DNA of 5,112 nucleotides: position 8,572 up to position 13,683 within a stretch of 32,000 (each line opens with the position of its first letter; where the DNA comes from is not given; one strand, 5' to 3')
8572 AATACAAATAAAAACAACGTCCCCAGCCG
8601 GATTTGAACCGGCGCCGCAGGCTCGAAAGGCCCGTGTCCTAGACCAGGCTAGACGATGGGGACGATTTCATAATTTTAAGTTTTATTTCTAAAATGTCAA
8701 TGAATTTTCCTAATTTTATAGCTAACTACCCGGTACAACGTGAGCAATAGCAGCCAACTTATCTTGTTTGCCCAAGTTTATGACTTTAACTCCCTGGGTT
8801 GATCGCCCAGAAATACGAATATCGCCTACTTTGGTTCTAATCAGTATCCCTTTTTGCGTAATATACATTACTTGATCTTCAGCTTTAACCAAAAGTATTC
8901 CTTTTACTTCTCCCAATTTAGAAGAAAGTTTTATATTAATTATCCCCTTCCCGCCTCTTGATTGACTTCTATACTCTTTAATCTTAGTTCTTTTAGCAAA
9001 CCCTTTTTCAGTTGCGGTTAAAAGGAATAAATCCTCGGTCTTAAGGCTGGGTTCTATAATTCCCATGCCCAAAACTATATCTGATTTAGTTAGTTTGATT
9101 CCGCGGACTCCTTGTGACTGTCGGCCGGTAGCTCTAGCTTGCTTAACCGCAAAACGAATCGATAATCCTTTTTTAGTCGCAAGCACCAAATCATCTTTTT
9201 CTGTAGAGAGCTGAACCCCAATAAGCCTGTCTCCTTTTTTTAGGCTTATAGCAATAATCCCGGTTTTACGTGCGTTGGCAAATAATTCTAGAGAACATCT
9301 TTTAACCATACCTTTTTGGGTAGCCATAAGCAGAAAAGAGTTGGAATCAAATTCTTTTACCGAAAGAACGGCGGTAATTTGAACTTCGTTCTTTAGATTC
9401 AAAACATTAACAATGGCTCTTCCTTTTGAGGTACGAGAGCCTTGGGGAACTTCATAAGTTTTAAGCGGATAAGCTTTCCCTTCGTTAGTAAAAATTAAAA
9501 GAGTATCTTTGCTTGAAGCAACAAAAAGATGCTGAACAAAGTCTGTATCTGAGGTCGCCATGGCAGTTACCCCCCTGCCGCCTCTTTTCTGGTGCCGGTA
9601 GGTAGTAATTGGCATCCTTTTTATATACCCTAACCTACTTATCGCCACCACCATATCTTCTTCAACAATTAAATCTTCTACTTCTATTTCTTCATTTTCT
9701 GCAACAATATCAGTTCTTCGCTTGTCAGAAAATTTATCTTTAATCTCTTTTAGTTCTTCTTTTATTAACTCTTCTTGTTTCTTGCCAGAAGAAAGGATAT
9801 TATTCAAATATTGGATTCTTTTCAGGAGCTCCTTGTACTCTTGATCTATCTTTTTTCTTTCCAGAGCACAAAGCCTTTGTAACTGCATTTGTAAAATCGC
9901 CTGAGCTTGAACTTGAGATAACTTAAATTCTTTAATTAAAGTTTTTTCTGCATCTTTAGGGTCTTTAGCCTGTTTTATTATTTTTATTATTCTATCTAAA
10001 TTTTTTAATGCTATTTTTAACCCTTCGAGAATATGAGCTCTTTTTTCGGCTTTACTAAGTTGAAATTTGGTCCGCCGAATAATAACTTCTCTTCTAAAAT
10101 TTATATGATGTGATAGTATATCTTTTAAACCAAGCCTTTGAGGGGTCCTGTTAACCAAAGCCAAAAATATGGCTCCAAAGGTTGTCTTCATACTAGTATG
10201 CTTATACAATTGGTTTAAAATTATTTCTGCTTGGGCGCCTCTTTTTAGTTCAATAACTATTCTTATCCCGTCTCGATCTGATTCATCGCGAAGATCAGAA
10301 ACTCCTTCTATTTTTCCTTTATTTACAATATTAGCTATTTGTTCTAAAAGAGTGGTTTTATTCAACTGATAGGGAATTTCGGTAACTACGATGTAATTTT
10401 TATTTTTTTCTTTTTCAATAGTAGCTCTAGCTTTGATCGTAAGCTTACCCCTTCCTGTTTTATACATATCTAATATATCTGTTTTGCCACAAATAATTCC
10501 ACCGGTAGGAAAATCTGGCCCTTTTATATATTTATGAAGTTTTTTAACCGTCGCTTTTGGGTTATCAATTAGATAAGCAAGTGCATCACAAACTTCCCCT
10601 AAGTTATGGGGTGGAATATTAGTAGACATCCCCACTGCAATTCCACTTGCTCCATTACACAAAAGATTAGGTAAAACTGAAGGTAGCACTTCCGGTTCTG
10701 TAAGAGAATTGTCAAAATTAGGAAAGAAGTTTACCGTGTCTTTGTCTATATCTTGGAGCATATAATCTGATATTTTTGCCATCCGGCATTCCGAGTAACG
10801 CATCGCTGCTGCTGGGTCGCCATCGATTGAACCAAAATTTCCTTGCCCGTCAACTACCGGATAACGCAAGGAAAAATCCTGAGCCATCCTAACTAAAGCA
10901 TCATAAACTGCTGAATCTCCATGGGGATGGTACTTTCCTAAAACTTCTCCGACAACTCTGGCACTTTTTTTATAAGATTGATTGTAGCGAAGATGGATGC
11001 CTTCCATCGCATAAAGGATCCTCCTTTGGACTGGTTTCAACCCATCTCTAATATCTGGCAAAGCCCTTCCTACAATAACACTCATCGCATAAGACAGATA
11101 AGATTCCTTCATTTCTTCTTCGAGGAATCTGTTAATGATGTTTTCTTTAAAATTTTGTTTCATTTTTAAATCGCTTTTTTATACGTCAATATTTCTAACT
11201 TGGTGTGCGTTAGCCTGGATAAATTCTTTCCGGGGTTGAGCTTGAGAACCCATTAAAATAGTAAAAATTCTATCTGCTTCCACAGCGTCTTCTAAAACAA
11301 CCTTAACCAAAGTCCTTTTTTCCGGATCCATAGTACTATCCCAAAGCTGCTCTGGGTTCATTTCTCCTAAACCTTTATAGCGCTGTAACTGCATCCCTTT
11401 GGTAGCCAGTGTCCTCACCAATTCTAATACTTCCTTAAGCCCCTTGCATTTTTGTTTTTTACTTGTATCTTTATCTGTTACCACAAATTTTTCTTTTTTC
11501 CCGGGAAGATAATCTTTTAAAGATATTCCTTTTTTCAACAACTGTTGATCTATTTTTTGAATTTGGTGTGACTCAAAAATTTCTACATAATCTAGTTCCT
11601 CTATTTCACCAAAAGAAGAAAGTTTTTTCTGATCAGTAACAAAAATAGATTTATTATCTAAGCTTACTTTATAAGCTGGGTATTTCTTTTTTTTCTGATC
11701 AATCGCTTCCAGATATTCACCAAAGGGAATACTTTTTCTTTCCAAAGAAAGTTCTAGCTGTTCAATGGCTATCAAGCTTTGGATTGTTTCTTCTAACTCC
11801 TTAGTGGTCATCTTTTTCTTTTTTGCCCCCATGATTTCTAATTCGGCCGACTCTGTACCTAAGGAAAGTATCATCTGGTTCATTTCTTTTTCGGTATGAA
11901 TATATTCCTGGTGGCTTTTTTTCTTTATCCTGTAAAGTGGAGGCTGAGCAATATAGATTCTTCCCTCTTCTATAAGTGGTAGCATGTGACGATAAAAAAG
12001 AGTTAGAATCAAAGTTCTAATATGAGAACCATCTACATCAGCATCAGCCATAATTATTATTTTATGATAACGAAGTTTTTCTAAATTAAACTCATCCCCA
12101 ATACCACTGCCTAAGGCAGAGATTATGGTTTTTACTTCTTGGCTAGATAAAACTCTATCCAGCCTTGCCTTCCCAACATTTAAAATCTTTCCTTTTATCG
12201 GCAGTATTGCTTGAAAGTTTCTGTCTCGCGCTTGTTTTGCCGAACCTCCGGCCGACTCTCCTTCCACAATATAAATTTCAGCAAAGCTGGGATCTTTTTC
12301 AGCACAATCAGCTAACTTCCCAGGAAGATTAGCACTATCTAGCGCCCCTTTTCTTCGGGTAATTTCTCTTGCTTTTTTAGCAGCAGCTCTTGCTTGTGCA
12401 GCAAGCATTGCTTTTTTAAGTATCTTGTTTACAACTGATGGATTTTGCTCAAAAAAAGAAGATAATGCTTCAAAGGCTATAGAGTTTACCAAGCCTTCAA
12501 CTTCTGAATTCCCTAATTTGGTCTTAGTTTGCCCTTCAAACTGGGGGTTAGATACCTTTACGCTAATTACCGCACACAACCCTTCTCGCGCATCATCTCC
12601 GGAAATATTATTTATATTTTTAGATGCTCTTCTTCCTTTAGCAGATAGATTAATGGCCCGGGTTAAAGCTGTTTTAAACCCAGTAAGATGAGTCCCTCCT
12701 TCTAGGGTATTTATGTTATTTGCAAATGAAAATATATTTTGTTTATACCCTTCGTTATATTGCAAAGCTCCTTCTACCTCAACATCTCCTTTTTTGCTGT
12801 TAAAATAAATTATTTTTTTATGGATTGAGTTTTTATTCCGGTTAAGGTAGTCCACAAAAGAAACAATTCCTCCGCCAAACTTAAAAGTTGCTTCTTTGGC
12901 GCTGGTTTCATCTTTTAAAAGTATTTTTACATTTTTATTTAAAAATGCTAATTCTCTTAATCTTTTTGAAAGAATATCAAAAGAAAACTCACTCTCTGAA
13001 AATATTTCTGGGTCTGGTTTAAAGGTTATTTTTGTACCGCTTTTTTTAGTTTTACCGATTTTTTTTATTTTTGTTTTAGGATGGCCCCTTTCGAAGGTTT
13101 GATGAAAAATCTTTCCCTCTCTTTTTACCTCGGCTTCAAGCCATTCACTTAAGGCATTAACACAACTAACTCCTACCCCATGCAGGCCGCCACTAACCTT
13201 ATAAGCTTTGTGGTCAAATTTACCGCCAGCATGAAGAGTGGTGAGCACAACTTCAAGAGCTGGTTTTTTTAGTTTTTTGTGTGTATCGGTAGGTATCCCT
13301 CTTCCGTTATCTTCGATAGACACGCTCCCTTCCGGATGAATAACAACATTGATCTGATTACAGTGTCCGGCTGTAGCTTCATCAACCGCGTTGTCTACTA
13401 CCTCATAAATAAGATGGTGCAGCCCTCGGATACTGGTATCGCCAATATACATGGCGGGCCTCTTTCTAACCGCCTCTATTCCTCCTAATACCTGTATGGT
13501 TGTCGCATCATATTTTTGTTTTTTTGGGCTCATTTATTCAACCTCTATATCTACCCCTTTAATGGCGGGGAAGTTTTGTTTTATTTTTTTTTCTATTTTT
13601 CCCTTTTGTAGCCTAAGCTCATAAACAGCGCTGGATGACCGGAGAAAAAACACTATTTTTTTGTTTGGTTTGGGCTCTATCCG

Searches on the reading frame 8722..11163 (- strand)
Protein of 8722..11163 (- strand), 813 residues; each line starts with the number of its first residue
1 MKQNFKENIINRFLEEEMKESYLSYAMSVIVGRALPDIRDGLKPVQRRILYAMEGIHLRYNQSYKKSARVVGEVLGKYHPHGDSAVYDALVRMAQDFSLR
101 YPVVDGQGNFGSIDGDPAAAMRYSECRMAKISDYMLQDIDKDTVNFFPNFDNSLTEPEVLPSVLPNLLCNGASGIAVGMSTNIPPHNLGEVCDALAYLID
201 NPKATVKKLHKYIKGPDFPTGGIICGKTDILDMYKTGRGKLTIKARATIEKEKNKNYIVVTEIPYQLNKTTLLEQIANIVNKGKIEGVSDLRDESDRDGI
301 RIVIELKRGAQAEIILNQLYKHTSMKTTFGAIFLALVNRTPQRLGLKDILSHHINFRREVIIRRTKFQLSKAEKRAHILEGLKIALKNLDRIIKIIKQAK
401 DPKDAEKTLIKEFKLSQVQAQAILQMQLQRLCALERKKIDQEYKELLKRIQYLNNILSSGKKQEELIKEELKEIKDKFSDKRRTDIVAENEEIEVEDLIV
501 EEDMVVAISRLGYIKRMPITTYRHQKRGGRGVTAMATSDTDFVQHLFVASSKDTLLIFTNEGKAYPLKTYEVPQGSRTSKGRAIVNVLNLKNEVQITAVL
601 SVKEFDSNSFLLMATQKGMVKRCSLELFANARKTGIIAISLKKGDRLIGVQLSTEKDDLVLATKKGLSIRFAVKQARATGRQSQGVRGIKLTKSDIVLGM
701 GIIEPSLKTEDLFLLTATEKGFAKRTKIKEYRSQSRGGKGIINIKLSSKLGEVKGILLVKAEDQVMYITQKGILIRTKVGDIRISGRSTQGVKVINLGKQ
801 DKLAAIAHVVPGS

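Call 98: search_protein_families(library=pfam, proteins=[window:8722-11163:-], max_evalue=0.00001)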
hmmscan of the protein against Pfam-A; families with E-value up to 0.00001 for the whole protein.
window:8722-11163:- (813 aa): 2 families
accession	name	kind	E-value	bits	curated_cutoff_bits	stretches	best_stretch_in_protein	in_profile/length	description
PF00521.26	DNA_topoisoIV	-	9.7e-169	562.2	31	1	33-472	1-432/432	DNA gyrase/topoisomerase IV, subunit A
PF03989.18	DNA_gyraseA_C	-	8.1e-67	220.9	27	6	714-760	3-48/48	DNA gyrase C-terminal domain, beta-propeller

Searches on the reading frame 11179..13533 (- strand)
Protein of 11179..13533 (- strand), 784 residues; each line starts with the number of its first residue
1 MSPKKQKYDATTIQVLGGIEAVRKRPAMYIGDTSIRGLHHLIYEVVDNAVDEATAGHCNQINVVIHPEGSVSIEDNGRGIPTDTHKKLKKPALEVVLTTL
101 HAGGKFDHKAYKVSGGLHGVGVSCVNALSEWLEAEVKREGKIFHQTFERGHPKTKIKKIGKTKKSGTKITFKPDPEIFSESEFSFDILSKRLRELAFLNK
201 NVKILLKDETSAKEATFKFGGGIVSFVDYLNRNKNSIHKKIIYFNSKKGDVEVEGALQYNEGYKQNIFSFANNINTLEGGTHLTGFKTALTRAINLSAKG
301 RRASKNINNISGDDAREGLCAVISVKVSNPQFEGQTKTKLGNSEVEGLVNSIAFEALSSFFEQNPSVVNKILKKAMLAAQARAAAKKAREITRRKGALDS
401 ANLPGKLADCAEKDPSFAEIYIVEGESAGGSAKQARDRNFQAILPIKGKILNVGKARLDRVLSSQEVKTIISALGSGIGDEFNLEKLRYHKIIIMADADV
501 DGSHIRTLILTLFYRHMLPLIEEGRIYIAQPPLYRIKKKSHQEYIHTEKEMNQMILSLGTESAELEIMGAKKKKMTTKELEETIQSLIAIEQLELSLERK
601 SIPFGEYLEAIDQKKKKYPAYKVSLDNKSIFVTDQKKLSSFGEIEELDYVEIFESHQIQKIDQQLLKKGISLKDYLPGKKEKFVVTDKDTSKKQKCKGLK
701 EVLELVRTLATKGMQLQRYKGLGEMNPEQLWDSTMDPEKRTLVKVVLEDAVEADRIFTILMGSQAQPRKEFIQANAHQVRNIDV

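Call 98: search_protein_families(library=pfam, proteins=[window:11179-13533:-], max_evalue=0.00001)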
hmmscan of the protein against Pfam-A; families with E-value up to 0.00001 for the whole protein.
window:11179-13533:- (784 aa): 4 families
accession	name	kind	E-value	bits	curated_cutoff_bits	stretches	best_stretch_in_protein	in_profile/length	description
PF00204.31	DNA_gyraseB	-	8.8e-58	195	27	1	222-390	1-172/173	DNA gyrase B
PF00986.26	DNA_gyraseB_C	-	2.9e-29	101.4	29.8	1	712-773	2-63/63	DNA gyrase B subunit, carboxyl terminus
PF01751.28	Toprim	-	2.1e-20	73.1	23.1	1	419-530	1-95/96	Toprim domain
PF02518.31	HATPase_c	-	1.1e-16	61.7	26.4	1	36-175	4-109/111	Histidine kinase-, DNA gyrase B-, and HSP90-like ATPase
